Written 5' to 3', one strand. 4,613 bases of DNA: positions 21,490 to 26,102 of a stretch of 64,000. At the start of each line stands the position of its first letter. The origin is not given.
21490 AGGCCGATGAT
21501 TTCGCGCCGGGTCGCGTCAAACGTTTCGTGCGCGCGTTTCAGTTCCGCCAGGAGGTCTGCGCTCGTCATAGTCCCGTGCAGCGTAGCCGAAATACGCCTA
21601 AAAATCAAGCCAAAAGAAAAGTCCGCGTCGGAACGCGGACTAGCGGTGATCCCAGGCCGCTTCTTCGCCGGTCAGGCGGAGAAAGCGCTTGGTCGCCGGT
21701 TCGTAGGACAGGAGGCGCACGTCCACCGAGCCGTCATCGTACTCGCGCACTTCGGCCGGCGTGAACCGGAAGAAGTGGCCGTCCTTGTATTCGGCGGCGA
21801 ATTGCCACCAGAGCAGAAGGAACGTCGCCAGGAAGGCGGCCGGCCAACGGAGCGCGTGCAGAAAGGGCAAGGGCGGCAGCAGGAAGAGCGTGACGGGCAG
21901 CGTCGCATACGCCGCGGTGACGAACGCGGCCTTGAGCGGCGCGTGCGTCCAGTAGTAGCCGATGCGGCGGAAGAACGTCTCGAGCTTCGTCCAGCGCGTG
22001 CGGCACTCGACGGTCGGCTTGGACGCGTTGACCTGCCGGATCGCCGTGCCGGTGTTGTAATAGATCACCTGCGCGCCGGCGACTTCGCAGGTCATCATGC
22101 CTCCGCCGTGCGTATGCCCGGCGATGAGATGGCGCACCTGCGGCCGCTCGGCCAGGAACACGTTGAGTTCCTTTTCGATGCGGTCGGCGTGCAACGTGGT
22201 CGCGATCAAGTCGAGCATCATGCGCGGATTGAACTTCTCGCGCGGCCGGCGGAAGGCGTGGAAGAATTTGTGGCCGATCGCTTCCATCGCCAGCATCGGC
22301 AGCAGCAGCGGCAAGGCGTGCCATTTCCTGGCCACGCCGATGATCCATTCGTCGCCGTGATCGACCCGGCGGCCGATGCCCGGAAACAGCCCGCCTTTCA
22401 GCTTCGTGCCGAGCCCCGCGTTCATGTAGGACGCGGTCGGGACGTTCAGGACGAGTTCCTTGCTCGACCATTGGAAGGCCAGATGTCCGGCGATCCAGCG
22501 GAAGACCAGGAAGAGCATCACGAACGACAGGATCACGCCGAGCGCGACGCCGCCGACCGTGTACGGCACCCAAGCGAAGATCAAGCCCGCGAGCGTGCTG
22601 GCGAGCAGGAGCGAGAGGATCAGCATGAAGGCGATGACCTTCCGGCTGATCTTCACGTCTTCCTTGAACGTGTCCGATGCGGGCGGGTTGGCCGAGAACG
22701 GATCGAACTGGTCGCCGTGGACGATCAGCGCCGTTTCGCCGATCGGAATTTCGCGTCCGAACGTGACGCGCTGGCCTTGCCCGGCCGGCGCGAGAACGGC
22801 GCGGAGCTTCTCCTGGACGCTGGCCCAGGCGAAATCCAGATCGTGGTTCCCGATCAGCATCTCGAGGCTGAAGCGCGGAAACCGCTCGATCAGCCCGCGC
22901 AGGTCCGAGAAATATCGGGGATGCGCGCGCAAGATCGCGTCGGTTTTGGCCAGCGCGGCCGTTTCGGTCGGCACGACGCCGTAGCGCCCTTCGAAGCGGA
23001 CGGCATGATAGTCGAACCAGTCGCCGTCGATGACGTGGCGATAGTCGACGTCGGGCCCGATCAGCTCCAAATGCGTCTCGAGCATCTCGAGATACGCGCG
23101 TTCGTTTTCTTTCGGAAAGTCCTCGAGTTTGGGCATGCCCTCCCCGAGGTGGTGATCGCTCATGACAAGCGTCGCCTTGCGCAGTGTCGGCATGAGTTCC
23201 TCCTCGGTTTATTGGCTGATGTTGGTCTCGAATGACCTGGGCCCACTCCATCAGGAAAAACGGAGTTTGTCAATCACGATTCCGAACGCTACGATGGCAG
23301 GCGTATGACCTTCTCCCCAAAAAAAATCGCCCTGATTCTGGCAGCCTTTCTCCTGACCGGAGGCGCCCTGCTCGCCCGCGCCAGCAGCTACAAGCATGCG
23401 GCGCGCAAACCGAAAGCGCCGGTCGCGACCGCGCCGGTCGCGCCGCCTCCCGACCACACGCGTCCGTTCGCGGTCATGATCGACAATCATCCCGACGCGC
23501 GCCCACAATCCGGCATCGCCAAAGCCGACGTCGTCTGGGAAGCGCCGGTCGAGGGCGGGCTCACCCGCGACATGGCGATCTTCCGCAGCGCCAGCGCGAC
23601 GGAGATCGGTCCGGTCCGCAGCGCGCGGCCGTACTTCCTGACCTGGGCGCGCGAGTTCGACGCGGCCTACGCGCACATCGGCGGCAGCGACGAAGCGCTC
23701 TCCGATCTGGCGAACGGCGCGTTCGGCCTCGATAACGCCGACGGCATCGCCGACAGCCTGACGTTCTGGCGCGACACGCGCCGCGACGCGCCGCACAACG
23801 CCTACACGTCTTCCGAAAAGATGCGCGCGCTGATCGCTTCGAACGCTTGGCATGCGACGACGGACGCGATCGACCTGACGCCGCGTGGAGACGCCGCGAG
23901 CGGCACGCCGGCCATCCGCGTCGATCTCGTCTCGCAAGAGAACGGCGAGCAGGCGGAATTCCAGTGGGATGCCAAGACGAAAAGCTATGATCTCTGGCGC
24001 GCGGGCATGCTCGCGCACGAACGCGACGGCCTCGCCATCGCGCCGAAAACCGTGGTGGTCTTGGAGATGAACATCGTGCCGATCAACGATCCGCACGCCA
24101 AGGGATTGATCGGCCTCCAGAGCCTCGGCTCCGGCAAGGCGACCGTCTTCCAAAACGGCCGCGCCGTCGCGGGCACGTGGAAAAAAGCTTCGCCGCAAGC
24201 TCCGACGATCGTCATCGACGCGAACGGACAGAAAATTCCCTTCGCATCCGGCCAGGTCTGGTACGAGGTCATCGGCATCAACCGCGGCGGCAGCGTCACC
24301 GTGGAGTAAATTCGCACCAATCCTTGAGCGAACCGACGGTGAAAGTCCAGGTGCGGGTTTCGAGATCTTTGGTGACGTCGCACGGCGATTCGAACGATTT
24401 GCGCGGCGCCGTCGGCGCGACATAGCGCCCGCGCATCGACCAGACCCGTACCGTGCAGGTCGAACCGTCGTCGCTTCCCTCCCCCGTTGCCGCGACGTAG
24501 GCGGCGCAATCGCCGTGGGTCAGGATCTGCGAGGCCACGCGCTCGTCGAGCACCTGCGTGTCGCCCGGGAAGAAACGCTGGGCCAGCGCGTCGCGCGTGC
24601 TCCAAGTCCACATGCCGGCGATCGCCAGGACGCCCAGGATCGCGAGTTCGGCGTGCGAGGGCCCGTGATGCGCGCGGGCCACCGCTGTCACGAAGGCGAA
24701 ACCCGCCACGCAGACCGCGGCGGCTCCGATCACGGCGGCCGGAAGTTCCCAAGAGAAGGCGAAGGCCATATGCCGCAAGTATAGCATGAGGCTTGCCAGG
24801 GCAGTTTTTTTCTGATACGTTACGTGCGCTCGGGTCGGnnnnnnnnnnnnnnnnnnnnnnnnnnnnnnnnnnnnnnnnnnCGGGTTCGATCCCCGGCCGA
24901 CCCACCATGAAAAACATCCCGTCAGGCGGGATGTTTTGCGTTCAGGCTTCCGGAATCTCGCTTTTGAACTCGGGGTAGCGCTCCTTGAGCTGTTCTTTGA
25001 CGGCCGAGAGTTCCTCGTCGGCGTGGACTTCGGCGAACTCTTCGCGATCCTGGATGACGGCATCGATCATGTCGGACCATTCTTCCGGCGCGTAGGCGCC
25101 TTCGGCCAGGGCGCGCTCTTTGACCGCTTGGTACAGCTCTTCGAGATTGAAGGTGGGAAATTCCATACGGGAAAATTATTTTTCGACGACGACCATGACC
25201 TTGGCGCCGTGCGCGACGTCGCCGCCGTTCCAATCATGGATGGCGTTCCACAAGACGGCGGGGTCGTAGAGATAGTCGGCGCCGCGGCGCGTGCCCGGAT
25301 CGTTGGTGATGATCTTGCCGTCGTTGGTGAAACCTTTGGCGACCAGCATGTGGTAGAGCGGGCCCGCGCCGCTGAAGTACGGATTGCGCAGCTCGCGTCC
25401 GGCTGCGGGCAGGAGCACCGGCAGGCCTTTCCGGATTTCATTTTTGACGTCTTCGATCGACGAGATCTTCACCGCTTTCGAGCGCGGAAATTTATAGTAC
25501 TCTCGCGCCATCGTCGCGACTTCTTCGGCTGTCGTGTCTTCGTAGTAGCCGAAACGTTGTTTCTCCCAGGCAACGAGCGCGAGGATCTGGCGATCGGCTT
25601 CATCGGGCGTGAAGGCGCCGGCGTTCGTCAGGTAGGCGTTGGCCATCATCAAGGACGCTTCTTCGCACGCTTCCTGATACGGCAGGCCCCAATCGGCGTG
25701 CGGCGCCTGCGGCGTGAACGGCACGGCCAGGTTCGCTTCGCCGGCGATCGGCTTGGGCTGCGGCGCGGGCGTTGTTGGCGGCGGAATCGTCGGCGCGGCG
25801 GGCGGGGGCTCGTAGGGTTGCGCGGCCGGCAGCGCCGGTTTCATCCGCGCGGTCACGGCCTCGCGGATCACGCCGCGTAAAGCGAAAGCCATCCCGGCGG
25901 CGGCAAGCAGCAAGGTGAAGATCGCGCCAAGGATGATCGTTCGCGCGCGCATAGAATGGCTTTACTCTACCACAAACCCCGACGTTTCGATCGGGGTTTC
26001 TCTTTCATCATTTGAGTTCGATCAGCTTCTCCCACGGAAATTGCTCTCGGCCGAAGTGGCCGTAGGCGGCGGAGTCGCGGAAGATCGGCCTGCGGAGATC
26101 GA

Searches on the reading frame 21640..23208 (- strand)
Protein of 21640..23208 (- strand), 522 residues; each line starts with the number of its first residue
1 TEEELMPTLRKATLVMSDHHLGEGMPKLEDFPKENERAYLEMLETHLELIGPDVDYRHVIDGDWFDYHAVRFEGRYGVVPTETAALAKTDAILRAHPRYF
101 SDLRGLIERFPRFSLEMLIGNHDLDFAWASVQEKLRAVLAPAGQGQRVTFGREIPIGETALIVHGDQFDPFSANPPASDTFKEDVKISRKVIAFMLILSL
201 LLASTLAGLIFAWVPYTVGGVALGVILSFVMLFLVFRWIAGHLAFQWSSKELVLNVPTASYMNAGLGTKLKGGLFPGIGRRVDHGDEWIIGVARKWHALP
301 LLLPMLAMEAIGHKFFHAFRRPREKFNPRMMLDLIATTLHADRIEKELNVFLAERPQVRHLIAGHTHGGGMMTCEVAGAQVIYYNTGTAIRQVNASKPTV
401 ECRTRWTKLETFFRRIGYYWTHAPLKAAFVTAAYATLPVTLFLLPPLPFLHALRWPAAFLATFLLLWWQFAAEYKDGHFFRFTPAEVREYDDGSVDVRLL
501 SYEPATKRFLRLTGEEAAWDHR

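Call 54: search_protein_families(library=pfam, proteins=[window:21640-23208:-], max_evalue=0.01)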
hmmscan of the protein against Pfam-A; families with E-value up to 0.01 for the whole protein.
window:21640-23208:- (522 aa): 1 family
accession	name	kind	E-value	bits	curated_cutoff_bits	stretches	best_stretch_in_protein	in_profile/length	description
PF00149.33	Metallophos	-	0.00059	20.8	21.5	0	14-166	4-116/191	Calcineurin-like phosphoesterase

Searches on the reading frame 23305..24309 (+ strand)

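Call 54: search_protein_families(library=pfam, proteins=[window:23305-24309:+], max_evalue=0.01)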
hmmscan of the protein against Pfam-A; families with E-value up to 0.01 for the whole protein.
window:23305-24309:+ (334 aa): 2 families
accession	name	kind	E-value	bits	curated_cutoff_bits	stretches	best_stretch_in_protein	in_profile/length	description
PF11258.13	DUF3048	-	3.9e-47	160.5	25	1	50-180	12-145/148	Protein of unknown function (DUF3048) N-terminal domain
PF17479.7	DUF3048_C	-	4.5e-19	69.3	25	1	213-319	8-113/114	Protein of unknown function (DUF3048) C-terminal domain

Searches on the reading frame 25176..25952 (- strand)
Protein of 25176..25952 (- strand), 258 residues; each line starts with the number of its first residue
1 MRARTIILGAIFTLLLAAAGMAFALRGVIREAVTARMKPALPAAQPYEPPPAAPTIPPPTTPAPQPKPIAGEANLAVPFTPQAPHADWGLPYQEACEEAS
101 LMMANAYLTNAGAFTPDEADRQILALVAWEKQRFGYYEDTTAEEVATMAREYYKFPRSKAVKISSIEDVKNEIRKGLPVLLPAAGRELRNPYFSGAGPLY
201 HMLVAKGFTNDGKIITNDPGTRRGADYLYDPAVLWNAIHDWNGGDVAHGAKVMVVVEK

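Call 54: search_protein_families(library=pfam, proteins=[window:25176-25952:-], max_evalue=0.01)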
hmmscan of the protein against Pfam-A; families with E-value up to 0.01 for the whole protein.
window:25176-25952:- (258 aa): 1 family
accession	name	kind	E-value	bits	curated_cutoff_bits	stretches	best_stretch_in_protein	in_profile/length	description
PF13529.12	Peptidase_C39_2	-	1.1e-09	39.5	24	1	75-219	1-142/143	Peptidase_C39 like family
